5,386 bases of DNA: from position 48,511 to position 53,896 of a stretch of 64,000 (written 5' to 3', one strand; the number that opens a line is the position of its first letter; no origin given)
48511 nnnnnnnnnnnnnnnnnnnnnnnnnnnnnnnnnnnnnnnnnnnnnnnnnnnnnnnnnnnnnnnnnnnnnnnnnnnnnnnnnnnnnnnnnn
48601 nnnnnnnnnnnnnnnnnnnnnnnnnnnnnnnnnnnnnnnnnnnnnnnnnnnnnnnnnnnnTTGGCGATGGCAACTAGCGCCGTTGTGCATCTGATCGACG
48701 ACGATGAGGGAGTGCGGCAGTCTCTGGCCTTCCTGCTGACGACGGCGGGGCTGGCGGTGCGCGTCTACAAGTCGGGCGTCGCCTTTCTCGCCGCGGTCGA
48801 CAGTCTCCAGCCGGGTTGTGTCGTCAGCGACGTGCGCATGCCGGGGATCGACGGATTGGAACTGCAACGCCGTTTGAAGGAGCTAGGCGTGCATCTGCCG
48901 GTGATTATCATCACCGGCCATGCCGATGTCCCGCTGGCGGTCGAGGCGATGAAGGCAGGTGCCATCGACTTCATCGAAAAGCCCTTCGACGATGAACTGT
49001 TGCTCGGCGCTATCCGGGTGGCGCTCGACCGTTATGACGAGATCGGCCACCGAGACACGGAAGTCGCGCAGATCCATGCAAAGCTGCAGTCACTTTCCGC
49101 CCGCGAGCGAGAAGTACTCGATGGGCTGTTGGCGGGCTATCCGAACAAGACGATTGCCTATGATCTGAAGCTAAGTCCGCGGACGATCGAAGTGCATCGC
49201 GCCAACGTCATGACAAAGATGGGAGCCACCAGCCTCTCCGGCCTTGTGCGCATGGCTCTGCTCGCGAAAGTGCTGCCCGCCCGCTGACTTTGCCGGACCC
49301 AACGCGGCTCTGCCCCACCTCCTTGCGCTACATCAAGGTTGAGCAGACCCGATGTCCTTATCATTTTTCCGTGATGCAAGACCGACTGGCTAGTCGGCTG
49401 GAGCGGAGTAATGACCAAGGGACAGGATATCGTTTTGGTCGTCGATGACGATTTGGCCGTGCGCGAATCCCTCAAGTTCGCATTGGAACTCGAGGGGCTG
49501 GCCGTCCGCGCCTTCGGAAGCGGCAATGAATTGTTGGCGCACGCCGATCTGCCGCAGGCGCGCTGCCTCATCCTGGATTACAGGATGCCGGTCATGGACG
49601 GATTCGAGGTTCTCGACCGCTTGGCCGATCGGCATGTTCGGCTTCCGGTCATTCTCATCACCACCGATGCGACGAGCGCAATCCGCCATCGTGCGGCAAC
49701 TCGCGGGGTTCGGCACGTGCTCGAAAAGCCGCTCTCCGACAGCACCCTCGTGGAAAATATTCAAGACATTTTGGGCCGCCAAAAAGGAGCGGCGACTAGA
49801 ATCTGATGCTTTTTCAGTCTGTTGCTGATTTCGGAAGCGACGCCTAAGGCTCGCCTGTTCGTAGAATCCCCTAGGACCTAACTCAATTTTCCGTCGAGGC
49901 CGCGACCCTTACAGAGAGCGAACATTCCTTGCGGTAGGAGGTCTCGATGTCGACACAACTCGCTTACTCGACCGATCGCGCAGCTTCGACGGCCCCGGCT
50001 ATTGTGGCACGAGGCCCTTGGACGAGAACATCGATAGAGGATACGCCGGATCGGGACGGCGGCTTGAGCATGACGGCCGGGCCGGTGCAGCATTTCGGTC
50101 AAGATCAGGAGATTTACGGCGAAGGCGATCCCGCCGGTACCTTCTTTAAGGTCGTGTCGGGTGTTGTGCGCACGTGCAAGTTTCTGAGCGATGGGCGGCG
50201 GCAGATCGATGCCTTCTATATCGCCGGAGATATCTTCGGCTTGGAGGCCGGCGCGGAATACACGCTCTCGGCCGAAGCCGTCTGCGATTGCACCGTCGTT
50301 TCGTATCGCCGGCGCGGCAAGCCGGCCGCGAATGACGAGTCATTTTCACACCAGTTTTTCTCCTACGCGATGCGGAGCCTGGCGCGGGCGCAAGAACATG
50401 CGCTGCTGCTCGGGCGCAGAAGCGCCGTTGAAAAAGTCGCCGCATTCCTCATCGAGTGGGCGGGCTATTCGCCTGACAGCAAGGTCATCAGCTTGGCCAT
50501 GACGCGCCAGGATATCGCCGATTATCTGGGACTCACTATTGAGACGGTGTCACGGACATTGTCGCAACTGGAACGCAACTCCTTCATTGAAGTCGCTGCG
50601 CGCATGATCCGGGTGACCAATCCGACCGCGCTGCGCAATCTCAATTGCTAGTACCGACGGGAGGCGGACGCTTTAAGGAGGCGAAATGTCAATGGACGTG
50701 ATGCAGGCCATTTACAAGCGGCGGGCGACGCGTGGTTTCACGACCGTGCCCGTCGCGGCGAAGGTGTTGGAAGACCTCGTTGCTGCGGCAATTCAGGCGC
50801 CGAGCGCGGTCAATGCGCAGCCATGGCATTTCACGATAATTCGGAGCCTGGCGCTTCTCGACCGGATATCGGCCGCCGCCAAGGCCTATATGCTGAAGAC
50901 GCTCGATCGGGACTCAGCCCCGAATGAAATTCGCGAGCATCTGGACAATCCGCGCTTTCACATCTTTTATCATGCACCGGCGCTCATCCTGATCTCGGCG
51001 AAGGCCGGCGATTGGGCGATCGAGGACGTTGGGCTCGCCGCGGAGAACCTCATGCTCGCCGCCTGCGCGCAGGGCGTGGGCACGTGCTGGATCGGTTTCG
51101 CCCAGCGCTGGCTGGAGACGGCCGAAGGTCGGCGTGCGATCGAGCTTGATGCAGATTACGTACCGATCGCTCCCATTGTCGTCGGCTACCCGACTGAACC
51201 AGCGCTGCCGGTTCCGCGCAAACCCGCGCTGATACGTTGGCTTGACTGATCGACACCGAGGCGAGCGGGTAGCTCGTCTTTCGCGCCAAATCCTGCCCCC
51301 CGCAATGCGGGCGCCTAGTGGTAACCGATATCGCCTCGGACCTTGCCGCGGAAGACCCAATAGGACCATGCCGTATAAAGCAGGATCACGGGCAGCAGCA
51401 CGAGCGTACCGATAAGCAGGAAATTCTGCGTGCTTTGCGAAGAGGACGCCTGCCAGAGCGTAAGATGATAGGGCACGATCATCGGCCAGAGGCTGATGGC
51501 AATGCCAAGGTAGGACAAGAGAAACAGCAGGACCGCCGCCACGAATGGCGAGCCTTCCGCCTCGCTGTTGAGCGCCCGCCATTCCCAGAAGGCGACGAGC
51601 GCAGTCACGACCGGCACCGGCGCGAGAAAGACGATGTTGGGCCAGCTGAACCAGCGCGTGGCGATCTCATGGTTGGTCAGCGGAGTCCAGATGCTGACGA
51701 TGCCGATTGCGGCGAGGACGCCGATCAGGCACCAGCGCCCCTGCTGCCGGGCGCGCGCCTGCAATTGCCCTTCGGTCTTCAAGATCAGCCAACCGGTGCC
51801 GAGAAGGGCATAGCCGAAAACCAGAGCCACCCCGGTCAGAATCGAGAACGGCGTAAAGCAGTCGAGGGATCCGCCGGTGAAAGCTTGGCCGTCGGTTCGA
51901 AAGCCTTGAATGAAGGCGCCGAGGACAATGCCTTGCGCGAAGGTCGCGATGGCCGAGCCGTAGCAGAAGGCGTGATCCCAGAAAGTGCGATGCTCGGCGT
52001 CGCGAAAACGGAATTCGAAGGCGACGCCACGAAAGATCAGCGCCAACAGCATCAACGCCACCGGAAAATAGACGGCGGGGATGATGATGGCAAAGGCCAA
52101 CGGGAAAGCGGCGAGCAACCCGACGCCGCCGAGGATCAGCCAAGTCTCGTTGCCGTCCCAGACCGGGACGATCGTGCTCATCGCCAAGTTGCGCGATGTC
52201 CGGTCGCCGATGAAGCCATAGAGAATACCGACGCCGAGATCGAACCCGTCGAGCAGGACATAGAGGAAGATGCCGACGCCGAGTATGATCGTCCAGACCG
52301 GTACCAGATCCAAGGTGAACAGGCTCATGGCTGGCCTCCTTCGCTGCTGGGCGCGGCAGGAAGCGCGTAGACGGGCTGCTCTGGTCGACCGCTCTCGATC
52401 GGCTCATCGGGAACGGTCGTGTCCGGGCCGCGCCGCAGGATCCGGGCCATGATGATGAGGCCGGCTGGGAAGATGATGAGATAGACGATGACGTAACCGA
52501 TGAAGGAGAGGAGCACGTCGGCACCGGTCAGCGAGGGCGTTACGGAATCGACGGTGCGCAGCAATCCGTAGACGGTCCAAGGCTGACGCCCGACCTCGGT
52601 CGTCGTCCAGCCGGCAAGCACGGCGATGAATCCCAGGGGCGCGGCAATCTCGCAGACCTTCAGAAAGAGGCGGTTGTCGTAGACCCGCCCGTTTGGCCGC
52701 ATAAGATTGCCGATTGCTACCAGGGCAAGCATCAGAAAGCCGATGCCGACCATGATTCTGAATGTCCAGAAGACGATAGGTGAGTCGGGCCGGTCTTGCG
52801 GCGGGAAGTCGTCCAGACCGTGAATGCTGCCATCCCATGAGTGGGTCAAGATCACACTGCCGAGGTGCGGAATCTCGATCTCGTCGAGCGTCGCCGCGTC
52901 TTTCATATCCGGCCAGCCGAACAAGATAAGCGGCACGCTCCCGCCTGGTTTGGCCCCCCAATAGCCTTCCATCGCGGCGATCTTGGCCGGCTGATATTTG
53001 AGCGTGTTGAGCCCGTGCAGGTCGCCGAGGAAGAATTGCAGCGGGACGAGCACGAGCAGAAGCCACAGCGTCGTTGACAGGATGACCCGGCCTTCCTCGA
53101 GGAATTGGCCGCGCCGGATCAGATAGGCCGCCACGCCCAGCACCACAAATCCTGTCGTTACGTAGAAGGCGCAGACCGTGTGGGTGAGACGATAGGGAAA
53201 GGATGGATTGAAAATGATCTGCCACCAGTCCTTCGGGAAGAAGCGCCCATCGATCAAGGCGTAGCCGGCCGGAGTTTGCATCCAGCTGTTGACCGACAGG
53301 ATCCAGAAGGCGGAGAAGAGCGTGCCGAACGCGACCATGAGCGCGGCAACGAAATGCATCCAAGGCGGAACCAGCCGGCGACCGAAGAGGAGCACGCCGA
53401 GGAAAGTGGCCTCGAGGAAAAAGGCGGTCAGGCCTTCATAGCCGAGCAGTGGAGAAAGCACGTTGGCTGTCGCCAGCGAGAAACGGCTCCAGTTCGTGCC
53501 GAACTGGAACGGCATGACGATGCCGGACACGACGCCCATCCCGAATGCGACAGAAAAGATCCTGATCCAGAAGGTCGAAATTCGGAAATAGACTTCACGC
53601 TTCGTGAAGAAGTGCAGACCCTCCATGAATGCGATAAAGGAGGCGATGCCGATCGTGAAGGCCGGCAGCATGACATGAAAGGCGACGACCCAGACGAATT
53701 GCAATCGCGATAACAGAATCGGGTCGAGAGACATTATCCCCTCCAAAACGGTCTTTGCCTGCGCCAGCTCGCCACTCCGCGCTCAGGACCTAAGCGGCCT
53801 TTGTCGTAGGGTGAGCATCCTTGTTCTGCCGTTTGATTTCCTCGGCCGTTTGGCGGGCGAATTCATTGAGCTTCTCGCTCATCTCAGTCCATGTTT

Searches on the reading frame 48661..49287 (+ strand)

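Call 51: search_protein_families(library=pfam, proteins=[window:48661-49287:+], max_evalue=0.001)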
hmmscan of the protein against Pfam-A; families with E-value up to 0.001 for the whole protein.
window:48661-49287:+ (208 aa): 2 families
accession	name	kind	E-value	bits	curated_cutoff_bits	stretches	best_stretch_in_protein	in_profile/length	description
PF00072.30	Response_reg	-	5.3e-30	104.3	30.2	1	9-118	1-110/111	Response regulator receiver domain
PF00196.25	GerE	-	1.4e-21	76.3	23.5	1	143-199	1-57/57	Bacterial regulatory proteins, luxR family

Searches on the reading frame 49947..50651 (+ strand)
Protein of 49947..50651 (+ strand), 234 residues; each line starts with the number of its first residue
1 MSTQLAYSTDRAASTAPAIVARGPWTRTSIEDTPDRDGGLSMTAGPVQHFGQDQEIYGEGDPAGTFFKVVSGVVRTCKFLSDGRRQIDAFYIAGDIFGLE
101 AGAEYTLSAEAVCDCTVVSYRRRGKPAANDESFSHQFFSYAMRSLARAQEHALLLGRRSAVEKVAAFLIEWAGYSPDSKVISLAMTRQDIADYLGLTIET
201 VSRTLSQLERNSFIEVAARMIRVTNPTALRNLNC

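Call 51: search_protein_families(library=pfam, proteins=[window:49947-50651:+], max_evalue=0.001)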
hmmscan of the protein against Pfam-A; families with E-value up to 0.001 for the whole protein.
window:49947-50651:+ (234 aa): 4 families
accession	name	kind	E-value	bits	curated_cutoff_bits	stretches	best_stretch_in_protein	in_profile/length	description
PF13545.12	HTH_Crp_2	-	1.8e-18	66.7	27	1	162-232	1-70/70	Crp-like helix-turn-helix domain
PF00325.26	Crp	-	9.6e-16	57.7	21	1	183-214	1-32/32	Bacterial regulatory proteins, crp family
PF00027.35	cNMP_binding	-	1.4e-11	44.7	27.5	1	48-122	2-79/89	Cyclic nucleotide-binding domain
PF01047.28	MarR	-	0.00063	20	24.6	0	185-215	18-48/59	MarR family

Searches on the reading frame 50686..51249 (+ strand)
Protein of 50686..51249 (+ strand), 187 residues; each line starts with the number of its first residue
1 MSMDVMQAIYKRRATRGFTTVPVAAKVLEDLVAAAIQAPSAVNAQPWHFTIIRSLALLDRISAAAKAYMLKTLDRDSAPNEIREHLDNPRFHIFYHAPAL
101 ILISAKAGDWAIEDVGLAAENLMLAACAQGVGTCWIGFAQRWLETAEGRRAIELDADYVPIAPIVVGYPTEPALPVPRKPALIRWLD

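Call 51: search_protein_families(library=pfam, proteins=[window:50686-51249:+], max_evalue=0.001)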
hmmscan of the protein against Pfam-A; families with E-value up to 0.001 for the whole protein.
window:50686-51249:+ (187 aa): 2 families
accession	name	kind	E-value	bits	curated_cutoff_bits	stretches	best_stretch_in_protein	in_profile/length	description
PF00881.29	Nitroreductase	-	4.5e-30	105.5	23.5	1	9-168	1-167/167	Nitroreductase family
PF14512.11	TM1586_NiRdase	-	4e-16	59.7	27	2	91-180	60-144/215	Putative TM nitroreductase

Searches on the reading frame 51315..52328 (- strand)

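Call 51: search_protein_families(library=pfam, proteins=[window:51315-52328:-], max_evalue=0.001)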
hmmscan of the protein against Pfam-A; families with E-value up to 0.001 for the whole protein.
window:51315-52328:- (337 aa): 1 family
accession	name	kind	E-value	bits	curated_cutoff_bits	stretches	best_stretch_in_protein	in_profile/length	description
PF02322.20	Cyt_bd_oxida_II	-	3.6e-94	315.9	35.6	1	11-326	4-302/302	Cytochrome bd terminal oxidase subunit II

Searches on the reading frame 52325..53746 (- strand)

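Call 13: search_protein_families(library=pfam, proteins=[window:52325-53746:-], max_evalue=0.001)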
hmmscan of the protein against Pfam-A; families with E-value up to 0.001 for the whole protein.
window:52325-53746:- (473 aa): 1 family
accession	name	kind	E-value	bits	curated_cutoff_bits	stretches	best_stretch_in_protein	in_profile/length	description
PF01654.22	Cyt_bd_oxida_I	-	6.9e-152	506.3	26.2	1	12-441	1-418/418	Cytochrome bd terminal oxidase subunit I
